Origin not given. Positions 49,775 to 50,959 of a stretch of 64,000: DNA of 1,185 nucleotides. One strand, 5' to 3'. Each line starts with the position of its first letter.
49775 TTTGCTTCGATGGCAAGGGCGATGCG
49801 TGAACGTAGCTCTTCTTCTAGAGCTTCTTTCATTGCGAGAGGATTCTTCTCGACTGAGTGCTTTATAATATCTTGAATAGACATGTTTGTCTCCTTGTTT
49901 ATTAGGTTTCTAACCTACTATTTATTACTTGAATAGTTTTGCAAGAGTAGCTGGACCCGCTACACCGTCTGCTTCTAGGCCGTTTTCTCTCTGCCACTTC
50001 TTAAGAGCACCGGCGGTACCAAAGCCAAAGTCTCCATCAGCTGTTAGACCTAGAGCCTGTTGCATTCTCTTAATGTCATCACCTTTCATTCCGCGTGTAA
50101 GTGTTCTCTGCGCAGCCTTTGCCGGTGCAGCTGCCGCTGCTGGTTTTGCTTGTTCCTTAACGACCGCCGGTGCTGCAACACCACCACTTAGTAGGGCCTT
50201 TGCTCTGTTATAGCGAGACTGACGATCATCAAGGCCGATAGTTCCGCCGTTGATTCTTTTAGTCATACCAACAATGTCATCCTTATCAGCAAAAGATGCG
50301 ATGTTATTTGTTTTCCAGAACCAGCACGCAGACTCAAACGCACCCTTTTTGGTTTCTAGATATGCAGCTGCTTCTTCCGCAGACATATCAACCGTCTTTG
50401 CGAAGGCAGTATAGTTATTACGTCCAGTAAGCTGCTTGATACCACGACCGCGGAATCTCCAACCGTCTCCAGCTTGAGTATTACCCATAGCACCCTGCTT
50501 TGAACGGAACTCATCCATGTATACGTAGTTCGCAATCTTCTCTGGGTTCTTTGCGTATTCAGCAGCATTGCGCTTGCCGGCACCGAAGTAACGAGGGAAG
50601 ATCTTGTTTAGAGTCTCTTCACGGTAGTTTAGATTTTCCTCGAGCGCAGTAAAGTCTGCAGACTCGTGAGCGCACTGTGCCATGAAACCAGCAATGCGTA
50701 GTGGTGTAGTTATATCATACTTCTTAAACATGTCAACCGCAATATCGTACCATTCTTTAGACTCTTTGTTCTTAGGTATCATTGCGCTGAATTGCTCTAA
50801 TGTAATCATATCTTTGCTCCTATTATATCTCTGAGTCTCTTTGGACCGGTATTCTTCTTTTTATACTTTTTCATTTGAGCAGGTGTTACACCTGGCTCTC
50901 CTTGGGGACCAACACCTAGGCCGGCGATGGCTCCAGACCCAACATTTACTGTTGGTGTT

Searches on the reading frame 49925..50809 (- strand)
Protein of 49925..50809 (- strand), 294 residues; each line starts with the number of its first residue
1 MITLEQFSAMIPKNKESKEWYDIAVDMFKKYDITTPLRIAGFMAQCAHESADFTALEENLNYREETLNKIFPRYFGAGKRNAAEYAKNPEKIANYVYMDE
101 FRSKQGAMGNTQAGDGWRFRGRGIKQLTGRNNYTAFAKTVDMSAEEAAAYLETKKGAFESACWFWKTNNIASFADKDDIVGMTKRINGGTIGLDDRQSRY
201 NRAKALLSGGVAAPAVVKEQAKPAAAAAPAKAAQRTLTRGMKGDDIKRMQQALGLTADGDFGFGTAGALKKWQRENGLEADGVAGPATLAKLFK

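Call 12: search_protein_families(library=phrogs, proteins=[window:49925-50809:-], max_evalue=0.00001)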
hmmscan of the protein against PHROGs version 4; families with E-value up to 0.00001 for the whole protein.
window:49925-50809:- (294 aa): 10 families
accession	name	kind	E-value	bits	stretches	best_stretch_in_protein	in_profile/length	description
phrog_181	-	lysis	7.6e-71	241.1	1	1-232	331-557/769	endolysin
phrog_26317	-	unknown function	5.2e-31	108.1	1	105-207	15-117/119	-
phrog_9506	-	lysis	2.9e-30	107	1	107-235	77-226/330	endolysin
phrog_14712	-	moron, auxiliary metabolic gene and host takeover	5.7e-26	92.4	1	107-209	79-189/322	chitinase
phrog_1519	-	lysis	1.9e-20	74.5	1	18-238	217-408/502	endolysin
phrog_317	-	lysis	2.1e-20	74.3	1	16-206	208-358/492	endolysin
phrog_34417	-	unknown function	5.4e-19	69.5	1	99-206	64-194/326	-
phrog_1493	-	lysis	2.6e-13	50.9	1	216-294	222-307/394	endolysin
phrog_2649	-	lysis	1.5e-12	48.9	1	205-292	149-235/261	endolysin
phrog_1224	-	head and packaging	1.9e-09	38.3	1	236-292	3-64/438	endolysin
